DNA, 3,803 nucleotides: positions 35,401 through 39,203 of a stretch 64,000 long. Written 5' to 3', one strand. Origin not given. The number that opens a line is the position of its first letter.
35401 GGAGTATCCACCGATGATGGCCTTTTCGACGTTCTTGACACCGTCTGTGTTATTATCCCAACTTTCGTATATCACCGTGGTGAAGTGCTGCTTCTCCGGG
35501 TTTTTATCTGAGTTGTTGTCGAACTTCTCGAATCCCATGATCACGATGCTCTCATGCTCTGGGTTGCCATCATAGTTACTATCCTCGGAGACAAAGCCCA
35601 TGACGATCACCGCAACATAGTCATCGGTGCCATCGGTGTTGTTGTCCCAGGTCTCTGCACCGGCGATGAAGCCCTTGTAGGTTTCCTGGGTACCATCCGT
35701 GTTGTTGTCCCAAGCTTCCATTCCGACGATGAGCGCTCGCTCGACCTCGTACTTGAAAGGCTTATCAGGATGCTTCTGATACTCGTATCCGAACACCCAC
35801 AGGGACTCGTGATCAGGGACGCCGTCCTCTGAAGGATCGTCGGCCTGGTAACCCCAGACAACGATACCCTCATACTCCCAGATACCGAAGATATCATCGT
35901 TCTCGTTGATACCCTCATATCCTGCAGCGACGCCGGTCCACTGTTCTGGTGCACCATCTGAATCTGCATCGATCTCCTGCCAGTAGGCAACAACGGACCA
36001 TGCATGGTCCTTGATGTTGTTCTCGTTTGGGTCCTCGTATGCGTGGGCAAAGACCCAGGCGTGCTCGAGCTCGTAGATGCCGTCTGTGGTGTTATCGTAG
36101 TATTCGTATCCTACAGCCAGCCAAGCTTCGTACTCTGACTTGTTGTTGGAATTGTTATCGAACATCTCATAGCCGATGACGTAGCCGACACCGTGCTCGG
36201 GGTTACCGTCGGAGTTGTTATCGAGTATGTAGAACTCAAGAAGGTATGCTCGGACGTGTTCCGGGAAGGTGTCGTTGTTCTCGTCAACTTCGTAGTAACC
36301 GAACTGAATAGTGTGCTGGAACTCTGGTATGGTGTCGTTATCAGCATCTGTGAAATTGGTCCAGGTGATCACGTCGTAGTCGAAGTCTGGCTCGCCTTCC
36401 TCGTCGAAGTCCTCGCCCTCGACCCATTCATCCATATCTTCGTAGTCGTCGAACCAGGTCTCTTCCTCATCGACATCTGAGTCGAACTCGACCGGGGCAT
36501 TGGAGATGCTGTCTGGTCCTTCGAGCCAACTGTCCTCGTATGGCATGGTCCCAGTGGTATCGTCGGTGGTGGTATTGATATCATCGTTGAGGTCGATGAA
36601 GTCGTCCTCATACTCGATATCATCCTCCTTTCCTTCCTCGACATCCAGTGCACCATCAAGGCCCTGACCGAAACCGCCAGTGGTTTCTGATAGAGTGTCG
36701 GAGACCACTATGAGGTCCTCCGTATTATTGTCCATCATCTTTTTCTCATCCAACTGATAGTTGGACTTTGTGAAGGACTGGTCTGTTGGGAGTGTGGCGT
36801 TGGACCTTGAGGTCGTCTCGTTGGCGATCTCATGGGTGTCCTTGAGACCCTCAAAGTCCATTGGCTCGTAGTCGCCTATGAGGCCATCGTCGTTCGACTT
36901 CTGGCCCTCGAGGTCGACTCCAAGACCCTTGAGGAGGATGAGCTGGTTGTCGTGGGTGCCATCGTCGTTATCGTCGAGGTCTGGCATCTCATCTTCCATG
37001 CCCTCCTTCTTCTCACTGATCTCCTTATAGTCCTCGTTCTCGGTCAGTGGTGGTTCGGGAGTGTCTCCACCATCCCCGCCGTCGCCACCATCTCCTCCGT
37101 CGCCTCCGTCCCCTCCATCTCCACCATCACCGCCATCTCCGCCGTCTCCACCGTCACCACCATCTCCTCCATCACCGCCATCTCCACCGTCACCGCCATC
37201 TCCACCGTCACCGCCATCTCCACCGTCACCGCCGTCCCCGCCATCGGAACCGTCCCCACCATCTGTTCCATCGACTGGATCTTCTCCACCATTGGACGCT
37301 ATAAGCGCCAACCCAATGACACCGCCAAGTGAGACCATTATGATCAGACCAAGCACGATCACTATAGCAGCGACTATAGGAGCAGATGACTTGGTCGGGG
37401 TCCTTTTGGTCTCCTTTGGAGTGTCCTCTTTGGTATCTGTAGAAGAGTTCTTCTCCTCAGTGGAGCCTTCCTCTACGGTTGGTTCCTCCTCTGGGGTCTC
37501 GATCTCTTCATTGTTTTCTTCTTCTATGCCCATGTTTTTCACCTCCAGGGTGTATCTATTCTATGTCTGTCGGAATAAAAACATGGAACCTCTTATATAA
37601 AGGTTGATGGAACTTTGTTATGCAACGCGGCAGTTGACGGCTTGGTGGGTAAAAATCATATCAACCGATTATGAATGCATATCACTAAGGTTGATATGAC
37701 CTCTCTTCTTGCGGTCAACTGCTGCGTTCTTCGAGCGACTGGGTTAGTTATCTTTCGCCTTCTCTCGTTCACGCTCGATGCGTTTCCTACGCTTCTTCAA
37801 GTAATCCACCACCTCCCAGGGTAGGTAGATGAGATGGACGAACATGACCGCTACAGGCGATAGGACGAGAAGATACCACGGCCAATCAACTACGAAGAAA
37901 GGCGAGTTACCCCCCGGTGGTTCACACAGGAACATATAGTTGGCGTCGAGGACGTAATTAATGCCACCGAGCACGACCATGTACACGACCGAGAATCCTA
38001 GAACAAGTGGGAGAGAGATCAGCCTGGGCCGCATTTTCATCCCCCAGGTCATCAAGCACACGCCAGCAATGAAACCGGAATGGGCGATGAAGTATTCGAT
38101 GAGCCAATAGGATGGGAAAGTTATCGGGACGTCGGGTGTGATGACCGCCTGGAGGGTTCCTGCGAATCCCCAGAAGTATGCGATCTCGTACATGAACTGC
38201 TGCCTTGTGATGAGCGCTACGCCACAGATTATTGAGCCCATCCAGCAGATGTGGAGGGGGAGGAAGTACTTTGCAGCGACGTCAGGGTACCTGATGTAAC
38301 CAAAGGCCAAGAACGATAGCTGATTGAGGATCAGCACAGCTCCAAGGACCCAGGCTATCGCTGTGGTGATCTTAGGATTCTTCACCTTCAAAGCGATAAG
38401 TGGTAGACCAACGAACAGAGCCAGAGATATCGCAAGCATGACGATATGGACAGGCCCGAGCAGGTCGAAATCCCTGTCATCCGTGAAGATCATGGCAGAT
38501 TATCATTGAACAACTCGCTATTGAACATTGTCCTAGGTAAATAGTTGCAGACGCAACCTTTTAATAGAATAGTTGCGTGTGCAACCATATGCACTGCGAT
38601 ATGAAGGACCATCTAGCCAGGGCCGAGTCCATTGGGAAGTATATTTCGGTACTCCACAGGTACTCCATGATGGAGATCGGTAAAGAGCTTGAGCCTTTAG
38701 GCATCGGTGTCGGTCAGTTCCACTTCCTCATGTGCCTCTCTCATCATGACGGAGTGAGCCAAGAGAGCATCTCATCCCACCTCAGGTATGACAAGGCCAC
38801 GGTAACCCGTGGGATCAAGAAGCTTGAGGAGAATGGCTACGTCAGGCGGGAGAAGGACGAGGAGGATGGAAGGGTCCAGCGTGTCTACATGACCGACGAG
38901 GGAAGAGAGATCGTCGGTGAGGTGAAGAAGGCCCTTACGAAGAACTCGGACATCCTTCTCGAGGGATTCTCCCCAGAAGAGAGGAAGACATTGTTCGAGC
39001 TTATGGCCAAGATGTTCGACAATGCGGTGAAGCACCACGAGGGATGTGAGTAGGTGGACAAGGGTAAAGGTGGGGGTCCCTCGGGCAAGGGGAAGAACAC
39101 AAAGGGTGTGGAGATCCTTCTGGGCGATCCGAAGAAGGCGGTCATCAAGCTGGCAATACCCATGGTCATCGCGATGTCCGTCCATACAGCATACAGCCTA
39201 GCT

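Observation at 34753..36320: About 24 tandem copies of an unrecognised 21-residue strand + DxNxDG-loop repeat in a membrane-anchored surface protein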

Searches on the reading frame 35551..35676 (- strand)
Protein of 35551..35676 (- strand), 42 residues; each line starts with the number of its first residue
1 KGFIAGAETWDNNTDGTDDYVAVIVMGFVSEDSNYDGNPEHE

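Call 33: search_protein_representatives(alignment_id=A2)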
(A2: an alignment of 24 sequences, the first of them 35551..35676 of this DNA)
Query: 24 sequences, 42 profile positions. Proteins with E-value up to 0.001 (for the whole library): 123; up to 1e-10: 48; up to 1e-30: 8. The best 123 are listed.
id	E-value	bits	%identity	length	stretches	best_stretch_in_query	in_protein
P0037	2.2e-56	203.5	-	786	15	1-42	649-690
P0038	4.6e-49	180.1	-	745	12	4-40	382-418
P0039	2.8e-47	174.4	-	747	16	4-41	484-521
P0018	3.7e-44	164.3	-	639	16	4-41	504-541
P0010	1.8e-43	162.1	-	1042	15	4-37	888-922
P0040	6.1e-34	131.6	-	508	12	4-26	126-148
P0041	3.0e-33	129.4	-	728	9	3-40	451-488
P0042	1.1e-31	124.4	-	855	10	5-42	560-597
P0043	2.5e-30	120.1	-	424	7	11-41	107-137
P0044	4.1e-30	119.4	-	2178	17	4-27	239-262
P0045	4.3e-28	112.9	-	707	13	3-40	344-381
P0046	4.9e-27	109.5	-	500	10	5-21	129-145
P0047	9.3e-27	108.6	-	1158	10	5-40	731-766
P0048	1.8e-26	107.7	-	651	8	10-42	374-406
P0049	5.8e-26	106.1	-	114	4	3-41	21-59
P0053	6.0e-22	93.2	-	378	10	6-27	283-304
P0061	8.5e-17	76.8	-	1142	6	4-20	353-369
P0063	5.1e-16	74.3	-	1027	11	8-24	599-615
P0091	1.8e-08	50.1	-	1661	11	4-40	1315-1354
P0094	2.2e-08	49.9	-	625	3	4-29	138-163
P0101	2.9e-07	46.3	-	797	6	3-27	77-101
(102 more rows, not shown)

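Call 38: search_protein_families(library=pfam, proteins=[P0037], max_evalue=0.01)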
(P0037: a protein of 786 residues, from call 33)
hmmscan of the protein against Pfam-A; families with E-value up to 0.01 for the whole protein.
P0037 (786 aa): 0 families

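Call 41: search_protein_families(library=pfam, proteins=[P0040, P0046, P0053, P0063, P0061, P0047, P0091, P0094, P0101], max_evalue=0.001)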
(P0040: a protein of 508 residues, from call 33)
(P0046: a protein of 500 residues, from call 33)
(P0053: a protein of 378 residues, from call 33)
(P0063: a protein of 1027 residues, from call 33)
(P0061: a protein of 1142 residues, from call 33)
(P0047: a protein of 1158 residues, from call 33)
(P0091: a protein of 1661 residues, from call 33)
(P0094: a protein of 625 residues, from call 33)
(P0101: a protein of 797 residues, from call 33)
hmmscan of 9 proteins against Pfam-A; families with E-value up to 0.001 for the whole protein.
P0040 (508 aa): 2 families
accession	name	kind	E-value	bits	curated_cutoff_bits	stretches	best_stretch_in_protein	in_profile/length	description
PF13517.12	FG-GAP_3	-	1.7e-05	25.8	26.9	0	102-175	1-60/61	FG-GAP-like repeat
PF16743.10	PliI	-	0.0002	21.5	27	0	240-278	46-85/123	Periplasmic lysozyme inhibitor of I-type lysozyme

P0046 (500 aa): 0 families

P0053 (378 aa): 0 families

P0063 (1027 aa): 9 families
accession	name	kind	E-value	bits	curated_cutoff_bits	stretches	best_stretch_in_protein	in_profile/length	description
PF19077.6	Big_13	-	1.3e-42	144.9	27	0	953-1016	14-73/102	Bacterial Ig-like domain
PF00630.25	Filamin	-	7e-34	117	26.9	0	662-714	25-73/93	Filamin/ABP280 repeat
PF17936.7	Big_6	-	5e-24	84.8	27.6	0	572-659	4-75/83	Bacterial Ig domain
PF15862.10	Coilin_N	-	1.3e-12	48.2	32.9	0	820-844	55-80/139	Coilin N-terminus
PF02055.22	Glyco_hydro_30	-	1.1e-11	44.8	23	0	269-333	160-224/348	Glycosyl hydrolase family 30 TIM-barrel domain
PF22902.2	NOMO1-like_9th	-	6.9e-10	39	27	0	308-337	15-42/75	BOS complex subunit NOMO1-like, beta sandwich domain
PF09313.17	DUF1971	-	1.3e-08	35.2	23.1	0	12-41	42-71/80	Domain of unknown function (DUF1971)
PF25670.1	Phage_tail_C_2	-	2.1e-08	34.8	27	0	589-634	23-69/133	Phage tail protein C-terminal domain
PF00629.30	MAM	-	2.2e-06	28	26.4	0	590-625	82-117/158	MAM domain, meprin/A5/mu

P0061 (1142 aa): 17 families
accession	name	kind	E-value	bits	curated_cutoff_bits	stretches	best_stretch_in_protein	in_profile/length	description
PF17210.9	SdrD_B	-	7.6e-91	300.3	29.7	6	352-433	2-80/112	SdrD B-like domain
PF13620.12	CarboxypepD_reg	-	1.2e-49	167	32.3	6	834-884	6-53/82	Carboxypeptidase regulatory-like domain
PF17802.7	SpaA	-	2.4e-44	149.9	23.1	6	368-422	10-64/91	Prealbumin-like fold domain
PF13715.12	CarbopepD_reg_2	-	5.8e-23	81.2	32.2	0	367-416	7-49/88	CarboxypepD_reg-like domain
PF24025.1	Ig_DR_A0283-like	-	4.4e-20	72.4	27.1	0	720-770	13-61/102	DR_A0283-like, Ig-like domain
PF14686.12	fn3_3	-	3e-18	65.8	24.4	0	382-422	14-56/75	Polysaccharide lyase family 4, domain II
PF09430.16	EMC7_beta-sandw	-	3.8e-15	56.6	26.6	0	374-417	7-45/122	ER membrane protein complex subunit 7, beta-sandwich domain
PF23193.1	NOMO_3rd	-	1.8e-12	47.8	27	0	77-102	58-83/120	NOMO third transthyretin-like domain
PF02369.22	Big_1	-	5.4e-12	46.1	34.9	0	367-417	26-78/93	Bacterial Ig-like domain (group 1)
PF07495.19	Y_Y_Y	-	2.6e-11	43.7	26.6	0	81-101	22-42/65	Y_Y_Y domain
PF24421.1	Ig_J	-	6.6e-10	39.5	29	0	75-102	54-81/104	Tip attachment protein J, Ig-like domain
PF19403.5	SpaA_2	-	7.9e-08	33.2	25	0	390-452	33-92/96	Prealbumin-like fold domain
PF00775.27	Dioxygenase_C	-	8.4e-08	32.3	27.3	0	80-109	77-106/182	Dioxygenase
PF10670.15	DUF4198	-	8.5e-07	29.7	34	0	490-533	158-203/209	Domain of unknown function (DUF4198)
PF23623.1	GBD_IRG7_N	-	1.1e-05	25.9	27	0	81-104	56-79/95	IRG7 N-terminal galactose binding domain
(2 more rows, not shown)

P0047 (1158 aa): 8 families
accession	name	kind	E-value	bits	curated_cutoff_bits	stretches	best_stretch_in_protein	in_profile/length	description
PF13517.12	FG-GAP_3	-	1e-34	119.4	26.9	6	360-427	1-61/61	FG-GAP-like repeat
PF18911.6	PKD_4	-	1.3e-21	76.8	27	1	31-112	3-85/85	PKD domain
PF07593.17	UnbV_ASPIC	-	3.4e-17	62.5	23.4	1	513-579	1-67/68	ASPIC and UnbV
PF00801.26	PKD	-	7.1e-16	58.4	23.5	1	35-112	3-80/80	PKD domain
PF18962.6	Por_Secre_tail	-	1.9e-08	34.9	27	1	1082-1157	1-75/75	Secretion system C-terminal sorting domain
PF22352.2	K319L-like_PKD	-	8e-06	26.2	27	1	47-112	12-84/84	K319L-like, PKD domain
PF21027.3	Sde0182_C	-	0.00015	22.7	27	1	49-76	2-30/83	Cellulose-binding protein Sde0182, C-terminal domain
PF01839.29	FG-GAP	-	0.00017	21.8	22.1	0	457-478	4-25/37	FG-GAP repeat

P0091 (1661 aa): 11 families
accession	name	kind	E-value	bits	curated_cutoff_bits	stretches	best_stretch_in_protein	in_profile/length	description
PF17210.9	SdrD_B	-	1.8e-123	405.4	29.7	10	1318-1417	6-108/112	SdrD B-like domain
PF13620.12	CarboxypepD_reg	-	4.3e-50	168.4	32.3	9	412-466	6-55/82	Carboxypeptidase regulatory-like domain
PF17802.7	SpaA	-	2.7e-20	72.7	23.1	0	415-464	11-57/91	Prealbumin-like fold domain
PF13715.12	CarbopepD_reg_2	-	1.3e-16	60.8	32.2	0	417-466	11-51/88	CarboxypepD_reg-like domain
PF24421.1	Ig_J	-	2.2e-16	60.3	29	0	528-586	33-89/104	Tip attachment protein J, Ig-like domain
PF23623.1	GBD_IRG7_N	-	8e-14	52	27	0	1355-1385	52-82/95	IRG7 N-terminal galactose binding domain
PF09430.16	EMC7_beta-sandw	-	2.9e-10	40.8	26.6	0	767-812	11-49/122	ER membrane protein complex subunit 7, beta-sandwich domain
PF23196.1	NOMO_6th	-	1.5e-07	32.3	27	0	1236-1278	38-80/123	NOMO sixth transthyretin-like domain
PF18080.7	Gal_mutarotas_3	-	2.5e-07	31.3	27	0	1426-1468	197-240/241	Galactose mutarotase-like fold domain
PF07495.19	Y_Y_Y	-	2.4e-06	27.8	26.6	0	781-810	18-46/65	Y_Y_Y domain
PF18962.6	Por_Secre_tail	-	1.1e-05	26.1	27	0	775-812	28-66/75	Secretion system C-terminal sorting domain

P0094 (625 aa): 9 families
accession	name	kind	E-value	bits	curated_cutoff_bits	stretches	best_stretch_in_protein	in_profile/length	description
PF17210.9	SdrD_B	-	1.6e-44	151.1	29.7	3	255-332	3-75/112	SdrD B-like domain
PF13946.11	DUF4214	-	4.4e-36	123.2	23.2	4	504-567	2-69/72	Domain of unknown function (DUF4214)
PF13620.12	CarboxypepD_reg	-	2.4e-20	73.1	32.3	2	271-322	9-56/82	Carboxypeptidase regulatory-like domain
PF17802.7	SpaA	-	1.2e-18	67.5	23.1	2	268-328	6-66/91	Prealbumin-like fold domain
PF24421.1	Ig_J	-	4.3e-10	40.1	29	0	280-325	44-87/104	Tip attachment protein J, Ig-like domain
PF24025.1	Ig_DR_A0283-like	-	2.5e-05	25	27.1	0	270-320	15-62/102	DR_A0283-like, Ig-like domain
PF13715.12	CarbopepD_reg_2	-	2.9e-05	24.4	32.2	0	180-204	27-51/88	CarboxypepD_reg-like domain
PF09430.16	EMC7_beta-sandw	-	0.00017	22.2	26.6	0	275-335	6-60/122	ER membrane protein complex subunit 7, beta-sandwich domain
PF22904.2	NOMO1-like_2nd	-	0.00026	21.5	27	0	272-322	15-62/90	BOS complex subunit NOMO1-like, second beta sandwich domain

P0101 (797 aa): 18 families
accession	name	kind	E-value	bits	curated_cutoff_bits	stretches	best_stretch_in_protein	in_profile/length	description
PF17210.9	SdrD_B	-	8.3e-99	325.9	29.7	7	312-395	3-82/112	SdrD B-like domain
PF17802.7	SpaA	-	1.9e-55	185.4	23.1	7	93-148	10-64/91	Prealbumin-like fold domain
PF13620.12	CarboxypepD_reg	-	2.3e-42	143.7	32.3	6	675-724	7-53/82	Carboxypeptidase regulatory-like domain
PF09430.16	EMC7_beta-sandw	-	2.1e-22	80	26.6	0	100-140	8-43/122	ER membrane protein complex subunit 7, beta-sandwich domain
PF13715.12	CarbopepD_reg_2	-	5.3e-16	58.9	32.2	0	327-375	8-49/88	CarboxypepD_reg-like domain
PF14686.12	fn3_3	-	1.2e-15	57.5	24.4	0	122-141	31-50/75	Polysaccharide lyase family 4, domain II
PF22902.2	NOMO1-like_9th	-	1.4e-13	50.8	27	0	333-370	13-48/75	BOS complex subunit NOMO1-like, beta sandwich domain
PF24421.1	Ig_J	-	8.3e-12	45.6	29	0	117-155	57-95/104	Tip attachment protein J, Ig-like domain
PF02369.22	Big_1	-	5.7e-11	42.8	34.9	0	674-727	25-80/93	Bacterial Ig-like domain (group 1)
PF12587.13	DUF3761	-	3.7e-10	40.6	29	0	124-137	58-71/82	Protein of unknown function (DUF3761)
PF00775.27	Dioxygenase_C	-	4e-10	39.9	27.3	0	234-258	77-101/182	Dioxygenase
PF01190.23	Pollen_Ole_e_1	-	1.9e-08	35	23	0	312-362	1-57/99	Pollen protein Ole e 1 like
PF11008.14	DUF2846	-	7.9e-08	32.7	34.3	0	5-25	37-57/92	Protein of unknown function (DUF2846)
PF23623.1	GBD_IRG7_N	-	5.1e-07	30.2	27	0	239-259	60-80/95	IRG7 N-terminal galactose binding domain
PF20943.3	DUF4785_3rd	-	9.4e-06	26.1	24.5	0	102-124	31-53/106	Domain of unknown function (DUF4785) C-terminal domain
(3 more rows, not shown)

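Call 57: search_solved_structures(query=A2, max_evalue=10, show_alignments=4)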
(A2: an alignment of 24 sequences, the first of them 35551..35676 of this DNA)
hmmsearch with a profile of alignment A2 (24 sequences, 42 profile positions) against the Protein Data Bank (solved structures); distinct sequences matched with E-value up to 10: 23.
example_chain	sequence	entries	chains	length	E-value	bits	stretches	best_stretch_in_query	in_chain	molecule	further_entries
8pjw_A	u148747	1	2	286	0.00042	23.3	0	8-22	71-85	SAKe6FE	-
8fns_A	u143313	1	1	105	0.01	18.9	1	9-38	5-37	EF-hand domain-containing protein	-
6mi5_X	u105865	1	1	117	0.02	17.9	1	9-38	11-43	Lanmodulin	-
4zcu_A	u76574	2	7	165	0.12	15.4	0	18-39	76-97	Calcium-binding mitochondrial carrier protein SCaMC-1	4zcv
4n5x_A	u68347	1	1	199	0.23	14.5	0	18-39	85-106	Calcium-binding mitochondrial carrier protein SCaMC-1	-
5g4p_A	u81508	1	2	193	0.32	14.1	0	9-26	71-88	Neuron-specific calcium-binding protein hippocalcin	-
5g58_A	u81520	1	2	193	0.32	14.1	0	9-26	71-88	Neuron-specific calcium-binding protein hippocalcin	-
9rww_A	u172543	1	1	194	0.4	13.7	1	9-26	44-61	Fimbrial protein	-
9rx0_A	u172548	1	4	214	0.46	13.6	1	9-26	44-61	Fimbrial protein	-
5m6c_A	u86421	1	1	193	0.8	12.8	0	10-25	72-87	Neuron-specific calcium-binding protein hippocalcin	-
5m6c_E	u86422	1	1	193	0.8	12.8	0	10-25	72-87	Neuron-specific calcium-binding protein hippocalcin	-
4yi8_A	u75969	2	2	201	1.3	12.1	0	9-20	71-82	Recoverin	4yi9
1a2x_A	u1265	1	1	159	1.4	12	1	7-42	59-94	TROPONIN C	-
1tcf_A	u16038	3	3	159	1.4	12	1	7-42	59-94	TROPONIN C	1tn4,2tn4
2w49_0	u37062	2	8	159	1.4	12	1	7-42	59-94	TROPONIN C, SKELETAL MUSCLE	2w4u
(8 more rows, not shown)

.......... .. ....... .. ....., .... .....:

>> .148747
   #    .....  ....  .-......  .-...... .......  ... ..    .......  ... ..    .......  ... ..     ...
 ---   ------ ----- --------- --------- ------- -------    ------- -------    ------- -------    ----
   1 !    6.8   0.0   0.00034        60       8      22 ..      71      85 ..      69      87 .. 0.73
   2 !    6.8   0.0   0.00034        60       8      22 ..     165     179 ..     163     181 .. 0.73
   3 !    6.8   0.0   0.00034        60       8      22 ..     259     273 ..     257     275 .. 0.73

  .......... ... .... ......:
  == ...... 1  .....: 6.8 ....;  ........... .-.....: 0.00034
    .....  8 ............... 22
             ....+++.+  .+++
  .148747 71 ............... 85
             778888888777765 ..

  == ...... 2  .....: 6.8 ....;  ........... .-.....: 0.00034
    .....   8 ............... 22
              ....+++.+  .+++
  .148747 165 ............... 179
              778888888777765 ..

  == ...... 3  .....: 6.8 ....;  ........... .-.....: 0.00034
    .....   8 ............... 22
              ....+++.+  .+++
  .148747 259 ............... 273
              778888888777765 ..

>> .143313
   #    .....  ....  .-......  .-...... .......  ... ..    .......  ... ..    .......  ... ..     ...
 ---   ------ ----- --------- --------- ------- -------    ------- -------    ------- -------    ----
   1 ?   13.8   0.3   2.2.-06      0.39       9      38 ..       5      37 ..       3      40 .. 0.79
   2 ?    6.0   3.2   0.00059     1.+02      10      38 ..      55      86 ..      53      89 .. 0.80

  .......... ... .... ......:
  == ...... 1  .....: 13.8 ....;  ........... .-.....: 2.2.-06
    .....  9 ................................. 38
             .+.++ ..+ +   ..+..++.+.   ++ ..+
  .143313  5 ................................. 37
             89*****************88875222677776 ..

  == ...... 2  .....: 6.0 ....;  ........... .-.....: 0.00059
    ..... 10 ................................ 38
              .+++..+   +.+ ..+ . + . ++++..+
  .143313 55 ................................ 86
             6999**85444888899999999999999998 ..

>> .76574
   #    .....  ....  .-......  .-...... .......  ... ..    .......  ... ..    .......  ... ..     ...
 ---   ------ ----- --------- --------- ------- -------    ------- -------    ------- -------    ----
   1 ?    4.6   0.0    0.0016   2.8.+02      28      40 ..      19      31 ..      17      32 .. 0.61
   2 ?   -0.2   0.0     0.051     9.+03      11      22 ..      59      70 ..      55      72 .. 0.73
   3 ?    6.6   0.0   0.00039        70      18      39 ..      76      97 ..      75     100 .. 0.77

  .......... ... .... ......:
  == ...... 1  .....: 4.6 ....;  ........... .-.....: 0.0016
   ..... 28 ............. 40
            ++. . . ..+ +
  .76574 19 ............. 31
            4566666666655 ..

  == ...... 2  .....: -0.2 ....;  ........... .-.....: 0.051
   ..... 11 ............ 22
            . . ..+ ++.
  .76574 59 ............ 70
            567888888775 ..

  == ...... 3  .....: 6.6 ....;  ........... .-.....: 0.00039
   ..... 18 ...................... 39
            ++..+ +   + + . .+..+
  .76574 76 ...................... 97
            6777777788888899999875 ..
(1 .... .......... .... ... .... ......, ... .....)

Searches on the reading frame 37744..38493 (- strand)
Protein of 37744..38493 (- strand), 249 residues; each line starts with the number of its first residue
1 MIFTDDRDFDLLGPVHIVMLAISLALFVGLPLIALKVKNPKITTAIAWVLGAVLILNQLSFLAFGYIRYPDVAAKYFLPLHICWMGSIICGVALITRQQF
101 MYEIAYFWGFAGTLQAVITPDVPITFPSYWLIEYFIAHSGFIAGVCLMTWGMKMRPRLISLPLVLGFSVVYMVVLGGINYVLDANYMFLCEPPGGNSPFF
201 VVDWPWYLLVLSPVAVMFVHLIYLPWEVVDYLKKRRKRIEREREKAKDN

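Call 10: search_protein_families(library=pfam, proteins=[window:37744-38493:-], max_evalue=0.001)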
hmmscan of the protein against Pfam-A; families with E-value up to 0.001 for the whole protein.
window:37744-38493:- (249 aa): 1 family
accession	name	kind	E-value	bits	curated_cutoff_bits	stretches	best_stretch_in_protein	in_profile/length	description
PF14808.11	TMEM164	-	1.2e-42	146.3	25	1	11-223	1-217/217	TMEM164 family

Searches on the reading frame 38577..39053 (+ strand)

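Call 10: search_protein_families(library=pfam, proteins=[window:38577-39053:+], max_evalue=0.001)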
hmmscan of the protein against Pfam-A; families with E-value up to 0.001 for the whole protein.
window:38577-39053:+ (158 aa): 11 families
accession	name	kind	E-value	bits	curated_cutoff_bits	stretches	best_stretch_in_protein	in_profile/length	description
PF01047.28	MarR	-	7.4e-17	61.4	24.6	1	46-100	4-58/59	MarR family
PF12802.13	MarR_2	-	7.5e-13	48.9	27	1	42-99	2-60/61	MarR family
PF22381.2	Staph_reg_Sar_Rot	-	2.8e-11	43.8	27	1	41-115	10-84/85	Transcriptional regulator SarA/Rot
PF13463.12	HTH_27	-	8.4e-08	32.8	22.2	1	53-109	11-68/68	Winged helix DNA-binding domain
PF13601.12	HTH_34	-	1.4e-07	32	27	1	48-121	3-77/80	Winged helix DNA-binding domain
PF01325.25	Fe_dep_repress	-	3.7e-06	27.5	26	1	57-94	20-57/60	Iron dependent repressor, N-terminal DNA binding domain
PF13730.12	HTH_36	-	6.4e-06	26.3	25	1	49-89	12-55/55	Helix-turn-helix domain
PF22665.2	DUF6293_C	-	7.6e-05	23.5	27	1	76-113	64-98/101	DUF6293 C-terminal winged helix domain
PF09339.16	HTH_IclR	-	0.00023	21.3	22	1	49-92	7-51/52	IclR helix-turn-helix domain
PF02002.24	TFIIE_alpha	-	0.00046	20.5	22.9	1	48-124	16-93/105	TFIIE alpha subunit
PF13412.12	HTH_24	-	0.00059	19.8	21.9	0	53-90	11-48/48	Winged helix-turn-helix DNA-binding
